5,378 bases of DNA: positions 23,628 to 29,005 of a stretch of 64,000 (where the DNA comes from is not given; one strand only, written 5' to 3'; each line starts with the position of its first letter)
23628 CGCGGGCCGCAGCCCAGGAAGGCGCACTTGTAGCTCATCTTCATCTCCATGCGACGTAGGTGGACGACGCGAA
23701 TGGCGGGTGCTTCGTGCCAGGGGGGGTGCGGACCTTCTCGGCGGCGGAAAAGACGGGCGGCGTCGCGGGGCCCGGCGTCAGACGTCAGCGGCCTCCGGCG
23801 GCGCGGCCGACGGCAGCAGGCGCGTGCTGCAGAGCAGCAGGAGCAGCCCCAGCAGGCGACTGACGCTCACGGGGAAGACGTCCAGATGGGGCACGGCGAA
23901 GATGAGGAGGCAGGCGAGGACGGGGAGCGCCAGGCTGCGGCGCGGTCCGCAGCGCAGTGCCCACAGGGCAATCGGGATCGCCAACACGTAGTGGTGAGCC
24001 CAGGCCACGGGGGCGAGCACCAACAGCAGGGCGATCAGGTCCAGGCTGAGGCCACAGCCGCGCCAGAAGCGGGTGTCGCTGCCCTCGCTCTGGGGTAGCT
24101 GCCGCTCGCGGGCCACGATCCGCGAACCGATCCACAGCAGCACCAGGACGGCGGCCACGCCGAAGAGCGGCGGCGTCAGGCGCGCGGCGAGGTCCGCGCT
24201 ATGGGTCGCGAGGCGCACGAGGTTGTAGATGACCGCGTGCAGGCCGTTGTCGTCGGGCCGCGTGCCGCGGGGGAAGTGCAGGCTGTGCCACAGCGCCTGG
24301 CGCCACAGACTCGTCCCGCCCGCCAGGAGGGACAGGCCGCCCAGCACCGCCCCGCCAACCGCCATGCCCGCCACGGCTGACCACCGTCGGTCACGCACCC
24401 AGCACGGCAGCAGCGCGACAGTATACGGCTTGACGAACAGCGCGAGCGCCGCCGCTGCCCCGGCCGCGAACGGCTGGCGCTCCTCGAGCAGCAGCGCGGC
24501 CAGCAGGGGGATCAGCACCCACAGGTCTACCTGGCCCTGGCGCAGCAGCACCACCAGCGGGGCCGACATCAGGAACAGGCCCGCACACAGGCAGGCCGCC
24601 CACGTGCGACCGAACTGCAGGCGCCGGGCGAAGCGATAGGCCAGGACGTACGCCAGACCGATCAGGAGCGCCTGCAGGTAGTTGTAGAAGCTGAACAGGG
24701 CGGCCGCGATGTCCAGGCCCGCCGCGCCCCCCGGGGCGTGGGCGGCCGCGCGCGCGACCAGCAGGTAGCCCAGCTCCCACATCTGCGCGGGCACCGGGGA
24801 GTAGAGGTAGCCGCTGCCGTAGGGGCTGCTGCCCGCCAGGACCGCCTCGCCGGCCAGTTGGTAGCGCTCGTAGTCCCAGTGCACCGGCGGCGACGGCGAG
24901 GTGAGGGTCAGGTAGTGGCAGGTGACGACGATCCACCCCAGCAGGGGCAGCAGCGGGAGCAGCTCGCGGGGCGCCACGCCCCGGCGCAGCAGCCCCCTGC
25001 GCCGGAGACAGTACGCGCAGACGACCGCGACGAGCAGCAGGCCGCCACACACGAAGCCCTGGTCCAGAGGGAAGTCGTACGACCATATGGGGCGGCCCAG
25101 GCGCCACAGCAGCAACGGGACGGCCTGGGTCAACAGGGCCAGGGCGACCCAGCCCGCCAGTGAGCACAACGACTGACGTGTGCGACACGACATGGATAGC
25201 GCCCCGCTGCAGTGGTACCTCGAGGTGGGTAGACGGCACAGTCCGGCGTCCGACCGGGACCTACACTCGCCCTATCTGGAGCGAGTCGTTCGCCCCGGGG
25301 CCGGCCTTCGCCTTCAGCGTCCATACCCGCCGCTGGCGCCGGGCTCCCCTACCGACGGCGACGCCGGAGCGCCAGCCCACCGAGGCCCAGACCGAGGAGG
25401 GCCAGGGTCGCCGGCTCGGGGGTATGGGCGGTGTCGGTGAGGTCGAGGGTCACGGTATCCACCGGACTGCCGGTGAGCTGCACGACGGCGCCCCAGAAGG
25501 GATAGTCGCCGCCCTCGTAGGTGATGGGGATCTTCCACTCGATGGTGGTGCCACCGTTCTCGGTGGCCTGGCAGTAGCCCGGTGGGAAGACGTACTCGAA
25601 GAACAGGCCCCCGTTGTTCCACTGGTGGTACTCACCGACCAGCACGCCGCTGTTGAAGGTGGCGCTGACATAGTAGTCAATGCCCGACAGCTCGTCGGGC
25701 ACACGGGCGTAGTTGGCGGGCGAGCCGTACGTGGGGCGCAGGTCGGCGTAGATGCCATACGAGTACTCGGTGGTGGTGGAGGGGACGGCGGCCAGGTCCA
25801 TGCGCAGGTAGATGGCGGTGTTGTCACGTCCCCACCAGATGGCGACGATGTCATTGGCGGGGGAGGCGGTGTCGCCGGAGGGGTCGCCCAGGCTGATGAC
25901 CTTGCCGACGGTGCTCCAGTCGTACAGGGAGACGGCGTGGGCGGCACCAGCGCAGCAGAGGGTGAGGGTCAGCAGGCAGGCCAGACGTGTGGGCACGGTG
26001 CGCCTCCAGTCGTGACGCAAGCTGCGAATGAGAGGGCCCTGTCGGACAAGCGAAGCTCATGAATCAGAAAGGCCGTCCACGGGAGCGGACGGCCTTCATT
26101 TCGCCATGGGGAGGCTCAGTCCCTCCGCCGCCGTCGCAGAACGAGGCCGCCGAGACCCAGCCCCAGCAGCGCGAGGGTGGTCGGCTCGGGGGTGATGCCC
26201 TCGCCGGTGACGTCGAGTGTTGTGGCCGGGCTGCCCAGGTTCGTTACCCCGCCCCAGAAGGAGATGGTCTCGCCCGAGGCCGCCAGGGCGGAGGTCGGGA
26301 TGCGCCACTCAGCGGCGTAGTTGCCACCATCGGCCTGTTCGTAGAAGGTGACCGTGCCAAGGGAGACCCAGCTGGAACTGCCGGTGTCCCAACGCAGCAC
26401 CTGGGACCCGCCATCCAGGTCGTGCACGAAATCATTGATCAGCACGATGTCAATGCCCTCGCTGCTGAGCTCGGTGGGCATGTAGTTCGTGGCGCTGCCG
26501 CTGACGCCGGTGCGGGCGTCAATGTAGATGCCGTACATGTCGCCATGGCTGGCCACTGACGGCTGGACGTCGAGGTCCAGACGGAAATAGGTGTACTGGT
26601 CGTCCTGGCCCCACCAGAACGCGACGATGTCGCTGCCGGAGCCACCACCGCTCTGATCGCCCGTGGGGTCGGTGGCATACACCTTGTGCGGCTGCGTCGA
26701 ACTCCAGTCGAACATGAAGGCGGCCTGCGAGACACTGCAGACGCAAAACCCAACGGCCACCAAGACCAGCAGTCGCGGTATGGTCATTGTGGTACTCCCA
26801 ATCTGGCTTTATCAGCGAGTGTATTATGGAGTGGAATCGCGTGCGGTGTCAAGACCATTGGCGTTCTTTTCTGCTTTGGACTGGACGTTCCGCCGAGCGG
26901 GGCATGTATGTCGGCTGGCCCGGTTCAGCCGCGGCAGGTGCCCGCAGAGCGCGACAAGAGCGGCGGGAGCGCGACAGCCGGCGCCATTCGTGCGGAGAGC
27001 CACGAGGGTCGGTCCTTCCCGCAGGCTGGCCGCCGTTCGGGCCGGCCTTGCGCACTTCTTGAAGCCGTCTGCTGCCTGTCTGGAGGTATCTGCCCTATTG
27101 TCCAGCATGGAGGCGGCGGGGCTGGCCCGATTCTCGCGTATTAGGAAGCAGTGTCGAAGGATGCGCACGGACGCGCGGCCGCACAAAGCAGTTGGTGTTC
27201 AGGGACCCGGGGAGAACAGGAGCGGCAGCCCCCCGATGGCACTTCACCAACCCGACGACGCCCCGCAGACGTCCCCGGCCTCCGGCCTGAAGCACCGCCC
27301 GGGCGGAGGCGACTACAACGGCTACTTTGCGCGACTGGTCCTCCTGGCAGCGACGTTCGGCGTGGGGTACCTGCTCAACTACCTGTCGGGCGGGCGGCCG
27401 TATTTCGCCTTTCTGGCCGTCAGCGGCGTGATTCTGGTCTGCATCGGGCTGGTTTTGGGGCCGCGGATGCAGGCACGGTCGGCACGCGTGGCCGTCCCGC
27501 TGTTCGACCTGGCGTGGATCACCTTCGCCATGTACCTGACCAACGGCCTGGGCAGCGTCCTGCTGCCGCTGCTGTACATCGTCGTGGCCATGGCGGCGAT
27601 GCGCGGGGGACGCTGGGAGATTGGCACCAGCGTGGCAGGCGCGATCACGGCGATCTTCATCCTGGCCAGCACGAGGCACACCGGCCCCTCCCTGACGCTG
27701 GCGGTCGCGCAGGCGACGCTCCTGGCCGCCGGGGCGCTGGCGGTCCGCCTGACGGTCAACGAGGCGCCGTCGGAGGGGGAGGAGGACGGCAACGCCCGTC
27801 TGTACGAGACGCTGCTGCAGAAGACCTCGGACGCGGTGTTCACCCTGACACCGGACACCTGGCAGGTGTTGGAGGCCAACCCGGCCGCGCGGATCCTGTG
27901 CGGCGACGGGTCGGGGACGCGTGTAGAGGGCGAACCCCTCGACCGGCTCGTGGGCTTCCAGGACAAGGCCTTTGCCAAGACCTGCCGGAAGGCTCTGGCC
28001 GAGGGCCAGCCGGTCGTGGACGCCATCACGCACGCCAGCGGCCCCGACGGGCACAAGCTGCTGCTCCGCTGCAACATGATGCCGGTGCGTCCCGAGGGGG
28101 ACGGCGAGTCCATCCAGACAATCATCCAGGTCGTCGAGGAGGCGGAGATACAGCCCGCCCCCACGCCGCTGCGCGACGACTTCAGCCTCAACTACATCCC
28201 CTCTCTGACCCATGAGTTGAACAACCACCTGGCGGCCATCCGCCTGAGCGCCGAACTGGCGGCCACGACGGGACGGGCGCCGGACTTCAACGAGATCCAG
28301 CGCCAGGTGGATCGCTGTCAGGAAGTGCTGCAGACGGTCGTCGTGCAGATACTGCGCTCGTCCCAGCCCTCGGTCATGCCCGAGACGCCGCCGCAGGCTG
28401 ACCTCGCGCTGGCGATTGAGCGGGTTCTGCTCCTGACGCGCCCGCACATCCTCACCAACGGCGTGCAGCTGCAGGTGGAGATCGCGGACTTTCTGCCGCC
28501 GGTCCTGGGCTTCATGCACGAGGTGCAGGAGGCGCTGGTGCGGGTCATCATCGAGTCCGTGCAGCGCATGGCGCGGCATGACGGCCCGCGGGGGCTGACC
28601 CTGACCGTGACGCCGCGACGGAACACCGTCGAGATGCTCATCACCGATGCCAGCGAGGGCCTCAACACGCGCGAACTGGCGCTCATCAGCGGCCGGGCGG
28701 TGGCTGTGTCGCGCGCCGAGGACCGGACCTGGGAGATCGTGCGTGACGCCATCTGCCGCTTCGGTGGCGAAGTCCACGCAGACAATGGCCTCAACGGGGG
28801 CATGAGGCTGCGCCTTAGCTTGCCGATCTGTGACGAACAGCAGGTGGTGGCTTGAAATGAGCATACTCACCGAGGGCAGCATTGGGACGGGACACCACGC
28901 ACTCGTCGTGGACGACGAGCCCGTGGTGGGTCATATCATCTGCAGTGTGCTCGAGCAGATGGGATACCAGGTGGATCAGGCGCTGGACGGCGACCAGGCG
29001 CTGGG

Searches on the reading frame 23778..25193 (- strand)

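Call 23: search_protein_families(library=pfam, proteins=[window:23778-25193:-], max_evalue=0.001)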
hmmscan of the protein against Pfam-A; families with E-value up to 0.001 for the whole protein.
window:23778-25193:- (471 aa): 1 family
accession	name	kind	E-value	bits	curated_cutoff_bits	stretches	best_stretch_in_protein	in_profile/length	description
PF09594.16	GT87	-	4.8e-12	46.6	25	1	162-358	19-212/237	Glycosyltransferase family 87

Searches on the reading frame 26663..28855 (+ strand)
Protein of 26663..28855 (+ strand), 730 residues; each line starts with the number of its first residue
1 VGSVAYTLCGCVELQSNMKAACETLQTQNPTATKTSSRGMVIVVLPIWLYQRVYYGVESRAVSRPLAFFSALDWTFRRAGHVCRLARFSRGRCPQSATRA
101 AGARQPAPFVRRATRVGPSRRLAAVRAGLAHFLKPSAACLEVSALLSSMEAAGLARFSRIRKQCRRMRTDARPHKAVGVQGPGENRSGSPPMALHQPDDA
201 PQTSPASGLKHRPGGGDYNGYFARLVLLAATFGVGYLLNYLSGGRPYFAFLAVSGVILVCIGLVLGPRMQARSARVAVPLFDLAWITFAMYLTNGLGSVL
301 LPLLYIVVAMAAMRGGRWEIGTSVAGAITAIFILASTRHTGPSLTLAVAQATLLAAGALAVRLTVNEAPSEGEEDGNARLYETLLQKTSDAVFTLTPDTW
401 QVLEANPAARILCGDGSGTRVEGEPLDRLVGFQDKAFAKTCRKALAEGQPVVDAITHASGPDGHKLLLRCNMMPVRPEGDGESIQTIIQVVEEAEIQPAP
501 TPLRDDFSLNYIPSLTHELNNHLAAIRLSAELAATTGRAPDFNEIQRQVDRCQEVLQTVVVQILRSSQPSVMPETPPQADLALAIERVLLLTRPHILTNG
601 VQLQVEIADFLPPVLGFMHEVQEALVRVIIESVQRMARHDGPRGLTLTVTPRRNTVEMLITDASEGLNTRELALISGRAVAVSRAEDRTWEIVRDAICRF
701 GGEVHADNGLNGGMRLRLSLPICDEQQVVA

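Call 23: search_protein_families(library=pfam, proteins=[window:26663-28855:+], max_evalue=0.001)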
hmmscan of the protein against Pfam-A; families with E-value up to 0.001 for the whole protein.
window:26663-28855:+ (730 aa): 1 family
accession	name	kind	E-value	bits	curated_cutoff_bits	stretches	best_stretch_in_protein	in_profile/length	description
PF00512.31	HisKA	-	6.2e-06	26.6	26.9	1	514-558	8-56/66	His Kinase A (phospho-acceptor) domain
